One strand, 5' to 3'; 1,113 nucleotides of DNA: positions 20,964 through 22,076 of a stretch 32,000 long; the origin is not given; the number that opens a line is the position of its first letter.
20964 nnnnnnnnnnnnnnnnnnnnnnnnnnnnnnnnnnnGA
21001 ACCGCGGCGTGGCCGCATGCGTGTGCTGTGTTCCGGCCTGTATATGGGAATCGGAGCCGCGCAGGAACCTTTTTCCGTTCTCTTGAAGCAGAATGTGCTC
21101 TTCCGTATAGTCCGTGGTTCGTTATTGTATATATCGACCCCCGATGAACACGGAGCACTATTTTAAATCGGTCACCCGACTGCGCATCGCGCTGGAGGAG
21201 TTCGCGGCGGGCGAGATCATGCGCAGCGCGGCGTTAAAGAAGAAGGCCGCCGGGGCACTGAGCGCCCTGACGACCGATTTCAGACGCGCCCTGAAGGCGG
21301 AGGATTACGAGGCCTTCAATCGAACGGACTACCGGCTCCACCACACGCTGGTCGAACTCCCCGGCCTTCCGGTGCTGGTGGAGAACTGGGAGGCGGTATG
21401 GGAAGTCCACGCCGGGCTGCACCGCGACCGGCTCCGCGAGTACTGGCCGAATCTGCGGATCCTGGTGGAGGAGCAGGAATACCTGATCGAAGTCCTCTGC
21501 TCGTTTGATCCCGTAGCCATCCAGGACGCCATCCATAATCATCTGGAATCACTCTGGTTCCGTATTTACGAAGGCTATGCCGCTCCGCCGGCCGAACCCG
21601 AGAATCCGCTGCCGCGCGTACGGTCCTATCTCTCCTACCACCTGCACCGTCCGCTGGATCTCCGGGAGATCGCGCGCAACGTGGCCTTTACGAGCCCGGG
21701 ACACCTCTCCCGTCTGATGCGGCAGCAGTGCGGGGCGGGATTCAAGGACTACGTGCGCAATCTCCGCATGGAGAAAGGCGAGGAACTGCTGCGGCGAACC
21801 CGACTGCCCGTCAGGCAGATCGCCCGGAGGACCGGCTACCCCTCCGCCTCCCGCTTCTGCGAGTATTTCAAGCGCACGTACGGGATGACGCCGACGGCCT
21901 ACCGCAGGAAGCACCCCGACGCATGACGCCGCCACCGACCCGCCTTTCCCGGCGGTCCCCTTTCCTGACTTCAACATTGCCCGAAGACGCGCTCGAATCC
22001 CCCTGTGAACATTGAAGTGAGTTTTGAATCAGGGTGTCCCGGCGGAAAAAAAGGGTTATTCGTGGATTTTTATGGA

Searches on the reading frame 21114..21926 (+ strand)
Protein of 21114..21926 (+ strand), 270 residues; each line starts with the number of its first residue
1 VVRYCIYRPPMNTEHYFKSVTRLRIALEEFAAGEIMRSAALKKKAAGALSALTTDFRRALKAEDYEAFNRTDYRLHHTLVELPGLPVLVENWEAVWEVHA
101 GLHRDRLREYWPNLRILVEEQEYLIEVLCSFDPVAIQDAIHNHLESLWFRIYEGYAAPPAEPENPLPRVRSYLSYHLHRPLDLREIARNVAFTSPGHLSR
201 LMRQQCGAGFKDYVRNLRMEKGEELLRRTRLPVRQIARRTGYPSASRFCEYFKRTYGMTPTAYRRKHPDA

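Call 3: search_protein_families(library=pfam, proteins=[window:21114-21926:+], max_evalue=0.01)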
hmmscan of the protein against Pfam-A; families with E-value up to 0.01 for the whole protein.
window:21114-21926:+ (270 aa): 3 families
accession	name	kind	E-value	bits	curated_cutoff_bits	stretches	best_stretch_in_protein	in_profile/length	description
PF12833.13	HTH_18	-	1e-22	80.6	33.6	1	191-266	5-80/80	Helix-turn-helix domain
PF00165.29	HTH_AraC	-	5.4e-18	65.1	26.6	2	229-265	7-42/42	Bacterial regulatory helix-turn-helix proteins, AraC family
PF07729.17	FCD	-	1.2e-10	42.3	24.3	1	21-145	3-124/125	FCD domain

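Call 4: search_protein_families(library=ncbifam, proteins=[window:21114-21926:+], max_evalue=0.01)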
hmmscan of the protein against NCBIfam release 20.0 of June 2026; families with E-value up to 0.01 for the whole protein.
window:21114-21926:+ (270 aa): 37 families (the best 25 are shown)
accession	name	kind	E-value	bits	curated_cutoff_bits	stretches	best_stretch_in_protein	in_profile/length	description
NF047788.1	TransRegPocR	equivalog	1e-18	67.7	500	1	168-267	193-291/296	transcriptional regulator PocR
NF047455.1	TF_Staph_AryK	equivalog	1.4e-18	66.5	850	1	164-268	157-260/759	transcriptional regulator AryK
NF007860.0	PRK10572.1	equivalog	1.2e-15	57.2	208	1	142-267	160-285/292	arabinose operon transcriptional regulator AraC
NF007584.0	PRK10219.1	equivalog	2.2e-12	47.2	174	1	171-266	12-106/107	superoxide response transcriptional regulator SoxS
TIGR04094.1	adjacent_YSIRK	equivalog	3.6e-12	45.9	200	1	169-264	290-383/383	YSIRK-targeted surface antigen transcriptional regulator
NF012144.2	ramA_TF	equivalog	6.7e-12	45.8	180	1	171-267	12-107/108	RamA family antibiotic efflux transcriptional regulator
NF049968.1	QhpR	equivalog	7.8e-12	44.9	250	1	167-264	188-284/284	AraC-like transcriptional regulator QhpR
NF010026.0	PRK13501.1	equivalog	4e-11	42.6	363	1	169-266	181-277/290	HTH-type transcriptional activator RhaR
NF006902.0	PRK09393.1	equivalog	6.4e-11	42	425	1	162-267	218-322/327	transcriptional regulator FtrA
NF049932.1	TranspRegBtr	equivalog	9e-10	37.7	900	1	143-267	143-266/531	bacillibactin transport transcriptional regulator Btr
NF011701.0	PRK15121.1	equivalog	9.3e-10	38.5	426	1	171-266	12-106/289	MDR efflux pump AcrAB transcriptional activator RobA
NF007693.0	PRK10371.1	equivalog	1.4e-09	37.6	253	1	171-265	205-298/309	transcriptional regulator MelR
NF010025.2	PRK13500.1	equivalog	2.4e-09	37.2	525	1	158-267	170-278/282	HTH-type transcriptional activator RhaR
NF012228.1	RobA_TF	equivalog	3.1e-09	36.7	380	1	172-266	11-104/286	MDR efflux pump AcrAB transcriptional activator RobA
NF050186.1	TransRegGliRPseudo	equivalog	4.8e-09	36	570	1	162-267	232-337/338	AraC family transcriptional regulator GliR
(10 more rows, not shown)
